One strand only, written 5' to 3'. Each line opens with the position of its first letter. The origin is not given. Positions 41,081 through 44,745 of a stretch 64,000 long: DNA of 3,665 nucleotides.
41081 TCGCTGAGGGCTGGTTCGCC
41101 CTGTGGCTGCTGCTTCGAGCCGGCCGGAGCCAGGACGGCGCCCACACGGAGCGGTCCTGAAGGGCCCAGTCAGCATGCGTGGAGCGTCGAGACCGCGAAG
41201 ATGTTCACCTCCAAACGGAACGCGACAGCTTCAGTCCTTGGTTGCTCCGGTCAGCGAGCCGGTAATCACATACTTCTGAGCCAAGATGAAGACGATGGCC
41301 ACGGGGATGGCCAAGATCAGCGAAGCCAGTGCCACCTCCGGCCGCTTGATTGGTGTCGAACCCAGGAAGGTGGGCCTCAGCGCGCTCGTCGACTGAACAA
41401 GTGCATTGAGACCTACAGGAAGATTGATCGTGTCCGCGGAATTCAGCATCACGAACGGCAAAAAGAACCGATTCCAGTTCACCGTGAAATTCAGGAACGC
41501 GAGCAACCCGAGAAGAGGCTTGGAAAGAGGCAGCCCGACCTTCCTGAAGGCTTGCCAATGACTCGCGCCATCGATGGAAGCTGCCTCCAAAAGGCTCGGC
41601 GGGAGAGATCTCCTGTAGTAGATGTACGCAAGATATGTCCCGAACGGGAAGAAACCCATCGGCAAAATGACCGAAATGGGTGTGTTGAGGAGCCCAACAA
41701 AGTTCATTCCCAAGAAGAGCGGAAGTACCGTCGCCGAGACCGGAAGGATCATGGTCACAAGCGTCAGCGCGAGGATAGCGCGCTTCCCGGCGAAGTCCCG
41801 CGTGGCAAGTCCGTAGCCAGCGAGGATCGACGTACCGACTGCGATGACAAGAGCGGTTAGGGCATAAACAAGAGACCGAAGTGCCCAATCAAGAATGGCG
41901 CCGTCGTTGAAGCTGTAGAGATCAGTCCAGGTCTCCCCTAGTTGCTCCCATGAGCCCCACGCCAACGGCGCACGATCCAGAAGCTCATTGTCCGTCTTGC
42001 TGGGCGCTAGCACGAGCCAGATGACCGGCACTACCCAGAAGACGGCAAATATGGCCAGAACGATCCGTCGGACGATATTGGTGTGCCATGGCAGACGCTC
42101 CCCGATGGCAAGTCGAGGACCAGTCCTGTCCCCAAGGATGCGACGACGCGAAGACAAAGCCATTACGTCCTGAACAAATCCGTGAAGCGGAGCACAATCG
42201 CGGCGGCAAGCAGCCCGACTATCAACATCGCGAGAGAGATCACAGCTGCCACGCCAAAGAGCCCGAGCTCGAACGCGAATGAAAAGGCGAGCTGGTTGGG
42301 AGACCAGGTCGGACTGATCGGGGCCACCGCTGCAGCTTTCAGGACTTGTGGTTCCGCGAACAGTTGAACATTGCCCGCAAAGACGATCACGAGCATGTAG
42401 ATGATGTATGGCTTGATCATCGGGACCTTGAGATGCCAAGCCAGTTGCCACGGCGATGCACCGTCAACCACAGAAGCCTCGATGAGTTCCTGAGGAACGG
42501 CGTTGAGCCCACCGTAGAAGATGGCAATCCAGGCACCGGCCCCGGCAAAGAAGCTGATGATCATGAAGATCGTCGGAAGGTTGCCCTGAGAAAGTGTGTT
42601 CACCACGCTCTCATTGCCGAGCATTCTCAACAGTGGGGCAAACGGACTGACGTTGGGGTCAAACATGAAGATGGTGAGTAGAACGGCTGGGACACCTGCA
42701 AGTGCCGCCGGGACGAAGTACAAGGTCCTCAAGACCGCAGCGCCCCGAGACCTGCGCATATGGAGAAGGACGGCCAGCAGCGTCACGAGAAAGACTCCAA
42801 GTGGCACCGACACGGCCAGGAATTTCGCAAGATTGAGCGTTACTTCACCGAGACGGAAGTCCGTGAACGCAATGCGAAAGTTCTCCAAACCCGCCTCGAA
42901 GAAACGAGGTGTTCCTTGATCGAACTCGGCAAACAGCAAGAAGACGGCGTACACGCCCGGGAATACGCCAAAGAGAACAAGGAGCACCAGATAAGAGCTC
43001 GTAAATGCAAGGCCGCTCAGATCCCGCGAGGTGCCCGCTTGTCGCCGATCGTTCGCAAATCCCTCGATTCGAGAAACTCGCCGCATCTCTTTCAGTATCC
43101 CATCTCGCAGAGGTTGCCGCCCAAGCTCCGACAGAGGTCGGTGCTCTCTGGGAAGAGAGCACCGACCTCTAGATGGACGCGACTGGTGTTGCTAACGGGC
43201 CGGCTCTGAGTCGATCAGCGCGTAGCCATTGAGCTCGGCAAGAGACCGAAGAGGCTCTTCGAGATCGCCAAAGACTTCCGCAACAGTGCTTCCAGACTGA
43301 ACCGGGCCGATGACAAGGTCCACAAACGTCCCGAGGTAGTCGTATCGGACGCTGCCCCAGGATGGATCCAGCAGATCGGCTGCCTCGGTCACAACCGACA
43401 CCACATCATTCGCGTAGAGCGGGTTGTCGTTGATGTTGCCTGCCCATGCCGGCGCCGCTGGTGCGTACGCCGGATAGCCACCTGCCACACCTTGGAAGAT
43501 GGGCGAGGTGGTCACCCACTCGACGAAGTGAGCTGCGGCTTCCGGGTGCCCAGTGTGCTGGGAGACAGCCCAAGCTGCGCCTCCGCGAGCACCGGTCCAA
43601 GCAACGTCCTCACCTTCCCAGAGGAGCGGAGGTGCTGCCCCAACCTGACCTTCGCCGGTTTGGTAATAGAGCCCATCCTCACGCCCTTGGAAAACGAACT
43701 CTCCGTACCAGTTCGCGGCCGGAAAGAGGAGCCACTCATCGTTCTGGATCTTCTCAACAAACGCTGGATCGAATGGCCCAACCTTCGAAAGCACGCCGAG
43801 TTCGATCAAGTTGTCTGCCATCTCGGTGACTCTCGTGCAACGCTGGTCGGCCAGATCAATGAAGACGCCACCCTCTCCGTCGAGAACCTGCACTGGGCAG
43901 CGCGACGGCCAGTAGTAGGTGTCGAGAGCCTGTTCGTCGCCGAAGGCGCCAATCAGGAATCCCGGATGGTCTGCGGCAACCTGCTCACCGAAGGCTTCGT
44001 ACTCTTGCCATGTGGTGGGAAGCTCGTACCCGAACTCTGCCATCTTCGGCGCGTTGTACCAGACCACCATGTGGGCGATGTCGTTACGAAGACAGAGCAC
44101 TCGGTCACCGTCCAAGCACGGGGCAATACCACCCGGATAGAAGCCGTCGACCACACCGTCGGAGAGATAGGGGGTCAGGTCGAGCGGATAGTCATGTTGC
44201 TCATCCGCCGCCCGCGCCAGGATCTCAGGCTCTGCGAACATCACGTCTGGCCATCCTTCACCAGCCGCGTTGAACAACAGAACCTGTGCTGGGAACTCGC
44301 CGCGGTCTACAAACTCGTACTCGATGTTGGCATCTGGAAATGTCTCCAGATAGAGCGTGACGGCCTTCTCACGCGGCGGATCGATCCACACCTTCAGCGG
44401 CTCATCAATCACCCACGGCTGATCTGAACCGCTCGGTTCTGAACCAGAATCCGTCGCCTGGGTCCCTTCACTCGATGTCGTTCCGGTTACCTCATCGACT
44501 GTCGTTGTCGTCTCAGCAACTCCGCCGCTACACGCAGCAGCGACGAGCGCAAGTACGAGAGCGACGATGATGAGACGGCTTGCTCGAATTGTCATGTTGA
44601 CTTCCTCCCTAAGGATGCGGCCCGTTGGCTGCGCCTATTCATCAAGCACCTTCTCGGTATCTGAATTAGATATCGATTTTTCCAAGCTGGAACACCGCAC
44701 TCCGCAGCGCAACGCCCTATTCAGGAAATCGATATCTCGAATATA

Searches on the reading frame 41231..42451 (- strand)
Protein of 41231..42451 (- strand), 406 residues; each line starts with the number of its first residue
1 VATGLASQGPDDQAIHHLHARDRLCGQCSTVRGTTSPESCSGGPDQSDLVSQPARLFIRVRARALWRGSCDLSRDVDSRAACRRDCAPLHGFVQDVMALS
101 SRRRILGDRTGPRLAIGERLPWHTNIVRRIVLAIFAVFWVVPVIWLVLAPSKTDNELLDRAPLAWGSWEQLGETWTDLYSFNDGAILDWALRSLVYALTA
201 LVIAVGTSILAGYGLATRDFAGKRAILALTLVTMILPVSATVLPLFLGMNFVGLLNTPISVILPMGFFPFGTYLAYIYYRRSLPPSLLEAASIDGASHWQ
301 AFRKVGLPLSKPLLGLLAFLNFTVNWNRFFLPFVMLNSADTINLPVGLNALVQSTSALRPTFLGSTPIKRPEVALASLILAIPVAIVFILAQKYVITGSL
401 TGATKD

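Call 31: search_protein_families(library=pfam, proteins=[window:41231-42451:-], max_evalue=0.001)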
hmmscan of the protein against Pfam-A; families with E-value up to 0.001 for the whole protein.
window:41231-42451:- (406 aa): 1 family
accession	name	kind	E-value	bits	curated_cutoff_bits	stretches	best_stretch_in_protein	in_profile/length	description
PF00528.27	BPD_transp_1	-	1.2e-13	51.6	26.4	1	209-395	2-178/184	Binding-protein-dependent transport system inner membrane component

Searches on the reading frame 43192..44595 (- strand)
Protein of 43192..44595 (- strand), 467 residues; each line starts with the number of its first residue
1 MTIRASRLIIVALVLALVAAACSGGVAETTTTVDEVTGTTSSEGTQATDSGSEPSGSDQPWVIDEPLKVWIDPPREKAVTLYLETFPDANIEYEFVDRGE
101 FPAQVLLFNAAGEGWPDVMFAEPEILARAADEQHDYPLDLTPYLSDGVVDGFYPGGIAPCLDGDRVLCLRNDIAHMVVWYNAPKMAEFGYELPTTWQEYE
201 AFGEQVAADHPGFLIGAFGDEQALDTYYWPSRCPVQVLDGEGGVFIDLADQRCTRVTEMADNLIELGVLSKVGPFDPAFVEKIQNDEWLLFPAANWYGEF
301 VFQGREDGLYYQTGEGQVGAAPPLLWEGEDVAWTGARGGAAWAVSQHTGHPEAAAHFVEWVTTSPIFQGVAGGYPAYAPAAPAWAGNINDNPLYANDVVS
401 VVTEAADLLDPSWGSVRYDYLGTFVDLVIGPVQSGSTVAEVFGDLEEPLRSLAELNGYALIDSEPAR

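Call 31: search_protein_families(library=pfam, proteins=[window:43192-44595:-], max_evalue=0.001)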
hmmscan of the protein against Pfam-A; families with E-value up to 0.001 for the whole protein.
window:43192-44595:- (467 aa): 2 families
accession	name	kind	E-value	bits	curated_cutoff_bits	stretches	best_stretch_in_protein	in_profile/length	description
PF01547.30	SBP_bac_1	-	1.1e-16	62.1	26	1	79-364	14-303/307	Bacterial extracellular solute-binding protein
PF13416.11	SBP_bac_8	-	1.4e-07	32.1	27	1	92-383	15-264/279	Bacterial extracellular solute-binding protein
